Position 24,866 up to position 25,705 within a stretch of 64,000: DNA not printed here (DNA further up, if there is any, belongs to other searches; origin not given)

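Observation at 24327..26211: Tightly coupled three-gene operon: non-canonical UDG, NDT-like protein and class-I glutamine amidotransferase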

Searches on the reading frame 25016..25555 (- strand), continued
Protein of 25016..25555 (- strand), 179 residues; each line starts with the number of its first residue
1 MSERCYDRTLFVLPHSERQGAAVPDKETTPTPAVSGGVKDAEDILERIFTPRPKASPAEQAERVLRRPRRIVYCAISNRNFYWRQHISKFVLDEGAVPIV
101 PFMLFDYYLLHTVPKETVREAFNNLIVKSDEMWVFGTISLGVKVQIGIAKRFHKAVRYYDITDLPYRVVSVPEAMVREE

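Call 39: search_protein_families(library=phrogs, proteins=[window:25016-25555:-, P0139, P0147, P0164, P0153], max_evalue=0.01)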
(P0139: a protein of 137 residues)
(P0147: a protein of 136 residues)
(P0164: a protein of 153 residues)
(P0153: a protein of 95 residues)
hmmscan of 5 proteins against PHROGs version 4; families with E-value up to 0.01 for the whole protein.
window:25016-25555:- (179 aa): 1 family
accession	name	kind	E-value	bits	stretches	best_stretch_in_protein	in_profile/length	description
phrog_355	-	DNA, RNA and nucleotide metabolism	0.0015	19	1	84-163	98-176/249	nucleoside 2-deoxyribosyltransferase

P0139 (137 aa): 1 family
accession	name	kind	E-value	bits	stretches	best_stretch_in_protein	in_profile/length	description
phrog_355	-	DNA, RNA and nucleotide metabolism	1.4e-09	38.7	1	33-108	100-174/249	nucleoside 2-deoxyribosyltransferase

P0147 (136 aa): 1 family
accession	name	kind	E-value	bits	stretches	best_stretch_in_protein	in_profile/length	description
phrog_355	-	DNA, RNA and nucleotide metabolism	1.4e-05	25.7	1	32-107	100-174/249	nucleoside 2-deoxyribosyltransferase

P0164 (153 aa): 1 family
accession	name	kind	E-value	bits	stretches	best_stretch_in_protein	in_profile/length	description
phrog_355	-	DNA, RNA and nucleotide metabolism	2.9e-09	37.7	1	23-108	99-183/249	nucleoside 2-deoxyribosyltransferase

P0153 (95 aa): 1 family
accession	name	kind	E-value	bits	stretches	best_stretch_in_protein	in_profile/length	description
phrog_355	-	DNA, RNA and nucleotide metabolism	6.9e-14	52.9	1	18-91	100-172/249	nucleoside 2-deoxyribosyltransferase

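Call 40: search_protein_families(library=padloc, proteins=[window:25016-25555:-, P0139, P0147, P0164], max_evalue=0.01)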
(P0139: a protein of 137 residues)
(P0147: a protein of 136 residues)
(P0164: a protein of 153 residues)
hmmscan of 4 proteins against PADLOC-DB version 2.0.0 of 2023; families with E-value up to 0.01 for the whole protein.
window:25016-25555:- (179 aa): 0 families

P0139 (137 aa): 0 families

P0147 (136 aa): 0 families

P0164 (153 aa): 0 families

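Call 42: search_solved_structures(query=A3, max_evalue=10, show_alignments=5)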
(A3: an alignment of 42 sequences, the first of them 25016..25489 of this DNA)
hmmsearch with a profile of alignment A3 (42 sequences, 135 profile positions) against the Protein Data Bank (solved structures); distinct sequences matched with E-value up to 10: 4.
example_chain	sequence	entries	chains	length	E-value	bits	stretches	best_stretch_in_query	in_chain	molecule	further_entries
5c22_A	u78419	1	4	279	0.29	14.3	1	57-119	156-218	Chromosomal hemolysin D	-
5c21_A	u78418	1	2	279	0.42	13.8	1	57-118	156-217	Chromosomal hemolysin D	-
8dck_C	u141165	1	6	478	0.85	12.8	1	57-117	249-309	Membrane fusion protein (MFP) family protein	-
7wmp_a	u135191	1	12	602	5.8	10.1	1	55-117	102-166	Portal protein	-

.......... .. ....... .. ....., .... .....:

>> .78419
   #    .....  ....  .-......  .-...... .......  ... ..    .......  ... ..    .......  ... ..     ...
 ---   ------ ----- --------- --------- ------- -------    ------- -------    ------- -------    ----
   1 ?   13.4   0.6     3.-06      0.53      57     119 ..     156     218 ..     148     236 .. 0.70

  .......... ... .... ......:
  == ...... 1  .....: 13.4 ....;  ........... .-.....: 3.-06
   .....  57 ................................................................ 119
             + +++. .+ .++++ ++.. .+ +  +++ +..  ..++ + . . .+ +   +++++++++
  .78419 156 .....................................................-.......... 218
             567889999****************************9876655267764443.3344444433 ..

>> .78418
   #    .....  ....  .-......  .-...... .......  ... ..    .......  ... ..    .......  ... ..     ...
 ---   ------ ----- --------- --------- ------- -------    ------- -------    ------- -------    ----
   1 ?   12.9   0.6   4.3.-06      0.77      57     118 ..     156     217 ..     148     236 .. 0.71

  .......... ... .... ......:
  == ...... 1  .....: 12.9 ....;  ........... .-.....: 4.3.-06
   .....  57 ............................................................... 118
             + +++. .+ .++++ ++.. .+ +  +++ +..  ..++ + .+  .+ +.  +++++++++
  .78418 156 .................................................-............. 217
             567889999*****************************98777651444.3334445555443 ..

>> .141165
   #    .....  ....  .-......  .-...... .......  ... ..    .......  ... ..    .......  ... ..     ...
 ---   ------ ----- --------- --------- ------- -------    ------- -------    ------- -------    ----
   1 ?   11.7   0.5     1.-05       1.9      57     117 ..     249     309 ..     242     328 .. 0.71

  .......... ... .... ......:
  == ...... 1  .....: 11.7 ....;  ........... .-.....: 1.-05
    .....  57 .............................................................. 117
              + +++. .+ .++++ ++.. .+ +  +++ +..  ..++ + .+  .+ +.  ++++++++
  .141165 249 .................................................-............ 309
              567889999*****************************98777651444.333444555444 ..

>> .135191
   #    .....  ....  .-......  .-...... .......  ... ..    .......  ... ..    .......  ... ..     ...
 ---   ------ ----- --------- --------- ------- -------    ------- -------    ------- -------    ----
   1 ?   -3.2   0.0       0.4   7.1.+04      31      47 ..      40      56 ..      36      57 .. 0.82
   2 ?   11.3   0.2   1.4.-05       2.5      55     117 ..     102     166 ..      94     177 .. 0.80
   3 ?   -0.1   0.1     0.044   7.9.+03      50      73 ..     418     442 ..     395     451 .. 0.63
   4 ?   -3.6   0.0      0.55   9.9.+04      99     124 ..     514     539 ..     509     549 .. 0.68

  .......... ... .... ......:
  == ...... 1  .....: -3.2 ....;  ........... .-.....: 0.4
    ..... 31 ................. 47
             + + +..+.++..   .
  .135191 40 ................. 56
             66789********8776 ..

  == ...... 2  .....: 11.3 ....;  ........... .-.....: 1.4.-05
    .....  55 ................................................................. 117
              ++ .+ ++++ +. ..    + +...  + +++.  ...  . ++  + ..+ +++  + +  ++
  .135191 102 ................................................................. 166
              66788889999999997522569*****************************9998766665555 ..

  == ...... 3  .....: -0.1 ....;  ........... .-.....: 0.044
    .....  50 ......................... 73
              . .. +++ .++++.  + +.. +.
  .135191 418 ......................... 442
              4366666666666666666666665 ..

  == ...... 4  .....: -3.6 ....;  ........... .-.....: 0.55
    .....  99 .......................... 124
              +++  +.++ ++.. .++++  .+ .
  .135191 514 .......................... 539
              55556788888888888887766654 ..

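Call 60: find_related_loci(query=A5, collection=metagenome_contigs, flank=5000)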
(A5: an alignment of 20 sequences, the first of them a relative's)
Query A5 (137 aa) in metagenome_contigs; peptide patterns used: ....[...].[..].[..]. (x = any residue, [..] = any of these).
455 stretches matched a pattern; 318 encode a relative of the query (tblastn E <= 1e-3); the best 80 are kept; 80 distinct loci.
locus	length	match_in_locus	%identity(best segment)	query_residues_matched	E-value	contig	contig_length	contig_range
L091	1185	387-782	64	5-136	2e-60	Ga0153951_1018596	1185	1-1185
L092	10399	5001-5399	62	3-135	8e-57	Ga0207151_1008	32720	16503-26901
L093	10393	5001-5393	64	5-135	2e-56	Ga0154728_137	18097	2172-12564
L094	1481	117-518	64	2-135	6e-58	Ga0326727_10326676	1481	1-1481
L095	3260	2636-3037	61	2-135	1e-55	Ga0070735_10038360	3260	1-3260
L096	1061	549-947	68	4-136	4e-59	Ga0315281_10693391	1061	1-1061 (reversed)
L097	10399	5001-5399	59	3-135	1e-53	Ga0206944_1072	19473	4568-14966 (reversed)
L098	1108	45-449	56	1-135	4e-56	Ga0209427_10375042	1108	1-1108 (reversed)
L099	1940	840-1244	59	1-135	9e-54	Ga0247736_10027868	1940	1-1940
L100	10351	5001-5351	66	2-118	2e-52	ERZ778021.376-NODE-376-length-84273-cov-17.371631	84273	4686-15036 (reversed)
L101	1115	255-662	57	3-137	4e-55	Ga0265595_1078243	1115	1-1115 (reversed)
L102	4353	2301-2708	62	1-136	3e-52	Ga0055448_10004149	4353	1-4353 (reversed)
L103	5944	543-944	59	2-135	7e-52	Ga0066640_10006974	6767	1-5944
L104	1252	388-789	59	3-136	5e-54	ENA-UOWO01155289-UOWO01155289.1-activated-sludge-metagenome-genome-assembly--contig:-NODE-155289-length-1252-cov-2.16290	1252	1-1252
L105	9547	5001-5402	59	2-135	7e-52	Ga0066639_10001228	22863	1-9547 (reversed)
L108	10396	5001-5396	61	5-136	2e-50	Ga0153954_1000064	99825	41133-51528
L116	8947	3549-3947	54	4-136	1e-47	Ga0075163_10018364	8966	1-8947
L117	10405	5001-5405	56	1-135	1e-47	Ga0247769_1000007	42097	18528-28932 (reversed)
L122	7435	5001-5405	54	1-135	2e-47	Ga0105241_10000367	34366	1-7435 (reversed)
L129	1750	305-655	62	3-119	2e-46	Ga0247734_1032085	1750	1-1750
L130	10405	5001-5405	53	1-135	4e-45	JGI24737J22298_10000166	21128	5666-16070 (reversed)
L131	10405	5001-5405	54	1-135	1e-44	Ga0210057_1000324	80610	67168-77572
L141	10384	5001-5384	47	3-130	8e-38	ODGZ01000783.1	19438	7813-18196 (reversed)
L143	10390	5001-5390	50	1-130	3e-37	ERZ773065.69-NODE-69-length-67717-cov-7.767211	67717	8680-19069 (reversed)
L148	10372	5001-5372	48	6-129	3e-35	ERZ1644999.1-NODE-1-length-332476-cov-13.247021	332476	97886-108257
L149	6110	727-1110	48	6-133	2e-36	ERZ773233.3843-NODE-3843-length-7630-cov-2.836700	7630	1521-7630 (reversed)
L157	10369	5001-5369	50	7-129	7e-36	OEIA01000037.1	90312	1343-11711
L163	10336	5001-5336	51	6-117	4e-35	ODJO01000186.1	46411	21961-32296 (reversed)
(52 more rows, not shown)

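Call 64: search_protein_families(library=pfam, alignment_id=A6, max_evalue=0.00001)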
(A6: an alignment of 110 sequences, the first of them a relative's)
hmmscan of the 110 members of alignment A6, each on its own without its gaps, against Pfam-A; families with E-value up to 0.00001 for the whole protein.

A. member 1, L091:791-1183:+ (131 aa): 1 family
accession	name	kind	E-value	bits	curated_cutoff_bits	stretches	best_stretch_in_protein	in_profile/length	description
PF06821.19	Ser_hydrolase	-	3.2e-07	30.9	22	1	8-85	2-75/172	Serine hydrolase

B. families by the number of members that match (of 110 scanned): 93 families (the first 25 are shown)
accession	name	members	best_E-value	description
PF12826.13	HHH_2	10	1.7e-25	Helix-hairpin-helix motif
PF14520.12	HHH_5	10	3.4e-15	Helix-hairpin-helix domain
PF00533.33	BRCT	10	1.2e-12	BRCA1 C Terminus (BRCT) domain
PF00633.29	HHH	9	1e-06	Helix-hairpin-helix motif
PF03120.22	DNA_ligase_OB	8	5.6e-30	NAD-dependent DNA ligase OB-fold domain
PF01653.23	DNA_ligase_aden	7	3.8e-82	NAD-dependent DNA ligase adenylation domain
PF00293.34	NUDIX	5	2e-19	NUDIX domain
PF07866.17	DUF1653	4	1.4e-23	Protein of unknown function (DUF1653)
PF01725.21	Ham1p_like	3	1.7e-36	Ham1 family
PF00106.31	adh_short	2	1.2e-63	short chain dehydrogenase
PF13561.12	adh_short_C2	2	1.4e-47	Enoyl-(Acyl carrier protein) reductase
PF01636.29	APH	2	1.3e-25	Phosphotransferase enzyme family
PF00117.34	GATase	2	9.3e-22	Glutamine amidotransferase class-I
PF08659.16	KR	2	3.6e-16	KR domain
PF03372.29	Exo_endo_phos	2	4.4e-16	Endonuclease/Exonuclease/phosphatase family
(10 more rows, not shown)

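Call 66: search_protein_families(library=pfam, proteins=[L092:4184-5008:+, L093:4172-4975:+, L100:4204-4995:+, L108:4214-4981:+, L130:4159-4974:+, L131:4213-5001:+, L122:4070-4759:+, L117:4458-4961:+, L116:2992-3531:+, L129:3-296:+], max_evalue=0.001)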
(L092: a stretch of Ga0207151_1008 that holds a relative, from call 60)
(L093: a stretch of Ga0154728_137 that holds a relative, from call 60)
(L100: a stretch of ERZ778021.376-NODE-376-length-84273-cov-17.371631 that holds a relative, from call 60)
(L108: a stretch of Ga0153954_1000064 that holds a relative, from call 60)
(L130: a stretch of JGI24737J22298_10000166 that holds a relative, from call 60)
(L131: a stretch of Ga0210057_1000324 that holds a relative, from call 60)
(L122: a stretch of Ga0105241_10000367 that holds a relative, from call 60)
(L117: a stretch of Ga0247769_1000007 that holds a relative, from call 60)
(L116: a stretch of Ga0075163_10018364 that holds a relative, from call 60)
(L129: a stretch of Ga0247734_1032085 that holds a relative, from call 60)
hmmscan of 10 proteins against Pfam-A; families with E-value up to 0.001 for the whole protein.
L092:4184-5008:+ (275 aa): 0 families

L093:4172-4975:+ (268 aa): 1 family
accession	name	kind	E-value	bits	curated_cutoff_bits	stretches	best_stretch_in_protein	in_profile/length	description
PF00459.30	Inositol_P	-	2.6e-47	162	27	1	12-248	10-255/271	Inositol monophosphatase family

L100:4204-4995:+ (264 aa): 2 families
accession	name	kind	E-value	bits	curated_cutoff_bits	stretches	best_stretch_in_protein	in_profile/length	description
PF00117.34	GATase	-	9.3e-22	78.1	22.8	1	47-201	26-176/190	Glutamine amidotransferase class-I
PF07722.19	Peptidase_C26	-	1.8e-05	25.1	20.5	1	88-124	93-129/219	Peptidase C26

L108:4214-4981:+ (256 aa): 2 families
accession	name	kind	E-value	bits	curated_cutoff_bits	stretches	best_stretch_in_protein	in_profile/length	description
PF00117.34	GATase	-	9.1e-19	68.3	22.8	1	45-198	23-177/190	Glutamine amidotransferase class-I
PF07722.19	Peptidase_C26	-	2.4e-05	24.6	20.5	1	84-123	93-132/219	Peptidase C26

L130:4159-4974:+ (272 aa): 3 families
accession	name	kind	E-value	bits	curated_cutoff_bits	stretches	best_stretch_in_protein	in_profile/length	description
PF01695.23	IstB_IS21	-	3.2e-12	46.9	24.1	1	45-209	87-234/238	IstB-like ATP binding protein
PF00308.24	Bac_DnaA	-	1.8e-05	25.4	23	1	42-175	22-152/162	Bacterial DnaA ATPAse domain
PF03969.22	AFG1_ATPase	-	0.00017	21.1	27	1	44-169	50-174/361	AFG1-like ATPase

L131:4213-5001:+ (263 aa): 3 families
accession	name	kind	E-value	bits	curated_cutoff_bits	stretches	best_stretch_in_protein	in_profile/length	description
PF00702.32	Hydrolase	-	1.9e-14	55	26.4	1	63-240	1-191/191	haloacid dehalogenase-like hydrolase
PF13419.12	HAD_2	-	1.2e-13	52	23.8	1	67-244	2-176/178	Haloacid dehalogenase-like hydrolase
PF13344.12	Hydrolase_6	-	0.00097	19.6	27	0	147-191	18-65/101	Haloacid dehalogenase-like hydrolase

L122:4070-4759:+ (230 aa): 3 families
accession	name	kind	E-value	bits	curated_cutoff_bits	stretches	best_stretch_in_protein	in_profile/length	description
PF13419.12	HAD_2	-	1.3e-13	51.9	23.8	1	37-208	2-174/178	Haloacid dehalogenase-like hydrolase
PF00702.32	Hydrolase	-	9.1e-13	49.5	26.4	1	33-203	1-188/191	haloacid dehalogenase-like hydrolase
PF13344.12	Hydrolase_6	-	0.0003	21.2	27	0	121-164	22-68/101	Haloacid dehalogenase-like hydrolase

L117:4458-4961:+ (168 aa): 0 families

L116:2992-3531:+ (180 aa): 1 family
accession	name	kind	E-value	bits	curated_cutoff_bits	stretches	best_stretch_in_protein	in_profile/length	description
PF01931.24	NTPase_I-T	-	2.4e-46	158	25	1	14-178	1-162/162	Protein of unknown function DUF84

L129:3-296:+ (98 aa): 0 families

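Call 67: search_protein_families(library=pfam, proteins=[L100:3225-4154:+, L100:6143-7129:+, L100:7123-7401:+, L108:3567-4256:+, L108:5362-6174:+, L108:6204-6707:-, L129:808-1182:+, L129:1186-1491:+, L092:5425-5913:-, L093:5384-6061:+], max_evalue=0.001)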
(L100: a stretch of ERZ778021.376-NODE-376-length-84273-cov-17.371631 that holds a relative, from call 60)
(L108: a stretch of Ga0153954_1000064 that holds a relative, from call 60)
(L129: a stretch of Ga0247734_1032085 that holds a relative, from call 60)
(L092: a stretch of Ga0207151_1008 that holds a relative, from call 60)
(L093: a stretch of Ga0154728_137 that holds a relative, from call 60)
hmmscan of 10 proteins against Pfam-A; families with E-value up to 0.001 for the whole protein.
L100:3225-4154:+ (310 aa): 2 families
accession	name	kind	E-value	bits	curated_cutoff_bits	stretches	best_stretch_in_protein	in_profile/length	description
PF02423.21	OCD_Mu_crystall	-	3.6e-49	167.9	24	1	5-308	5-309/314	Ornithine cyclodeaminase/mu-crystallin family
PF01488.26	Shikimate_DH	-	7.5e-08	33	24.3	1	121-214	3-95/138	Shikimate / quinate 5-dehydrogenase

L100:6143-7129:+ (329 aa): 1 family
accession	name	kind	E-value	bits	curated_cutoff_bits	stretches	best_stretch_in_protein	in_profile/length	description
PF01636.29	APH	-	7.5e-20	72.1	23.2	1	40-276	3-229/239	Phosphotransferase enzyme family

L100:7123-7401:+ (93 aa): 1 family
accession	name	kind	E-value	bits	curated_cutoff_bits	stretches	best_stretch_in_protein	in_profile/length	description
PF04229.20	GrpB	-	6.6e-27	95.1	25.5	1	7-93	2-84/159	GrpB protein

L108:3567-4256:+ (230 aa): 7 families
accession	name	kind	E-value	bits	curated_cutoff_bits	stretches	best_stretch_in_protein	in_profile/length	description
PF08241.18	Methyltransf_11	-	1.4e-14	54.9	21.2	1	51-146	2-95/95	Methyltransferase domain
PF13649.12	Methyltransf_25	-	1.3e-13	51.8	27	1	49-142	1-97/97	Methyltransferase domain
PF13489.12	Methyltransf_23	-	1.9e-12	47.7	27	1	36-157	13-128/164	Methyltransferase domain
PF13847.12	Methyltransf_31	-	1.7e-10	41.2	27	1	44-158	2-129/145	Methyltransferase domain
PF08242.18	Methyltransf_12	-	7.3e-10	39.9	30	1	51-144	2-98/98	Methyltransferase domain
PF01209.24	Ubie_methyltran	-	1.4e-05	25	20.1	1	47-163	49-168/233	ubiE/COQ5 methyltransferase family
PF05148.21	Methyltransf_8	-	0.00025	21.4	27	1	100-148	114-158/219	Hypothetical methyltransferase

L108:5362-6174:+ (271 aa): 2 families
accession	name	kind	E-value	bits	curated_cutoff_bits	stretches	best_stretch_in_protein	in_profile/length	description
PF07973.19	tRNA_SAD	-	6.7e-09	36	24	1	222-251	13-43/44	Threonyl and Alanyl tRNA synthetase second additional domain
PF01411.24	tRNA-synt_2c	-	0.0003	19.9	30.3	1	40-114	474-550/552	tRNA synthetases class II (A)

L108:6204-6707:- (168 aa): 1 family
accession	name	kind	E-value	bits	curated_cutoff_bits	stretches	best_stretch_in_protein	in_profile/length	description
PF14534.12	DUF4440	-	4.1e-06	27.6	25.2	1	44-158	2-107/107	Domain of unknown function (DUF4440)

L129:808-1182:+ (125 aa): 1 family
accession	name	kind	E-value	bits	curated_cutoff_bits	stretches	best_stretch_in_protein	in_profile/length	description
PF03961.19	FapA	-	5.6e-06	26.6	31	1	27-122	33-114/272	Flagellar Assembly Protein A beta solenoid domain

L129:1186-1491:+ (102 aa): 0 families

L092:5425-5913:- (163 aa): 1 family
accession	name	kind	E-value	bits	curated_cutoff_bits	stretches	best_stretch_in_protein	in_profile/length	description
PF04073.20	tRNA_edit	-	1.8e-25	89.9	25.5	1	37-153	2-119/123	Aminoacyl-tRNA editing domain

L093:5384-6061:+ (226 aa): 4 families
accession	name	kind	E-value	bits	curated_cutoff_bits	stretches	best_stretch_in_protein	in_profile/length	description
PF13599.13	Pentapeptide_4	-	4e-20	72.1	38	2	110-182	7-78/78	Pentapeptide repeat region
PF00805.28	Pentapeptide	-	8.8e-15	54.4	20.2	2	151-186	2-37/40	Pentapeptide repeats (8 copies)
PF13576.12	Pentapeptide_3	-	3.3e-08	34.1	27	0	56-82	1-29/48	Pentapeptide repeats (9 copies)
PF23894.2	LD_SV2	-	9.2e-06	26.4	29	0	46-97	17-68/92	SV2A/B/C luminal domain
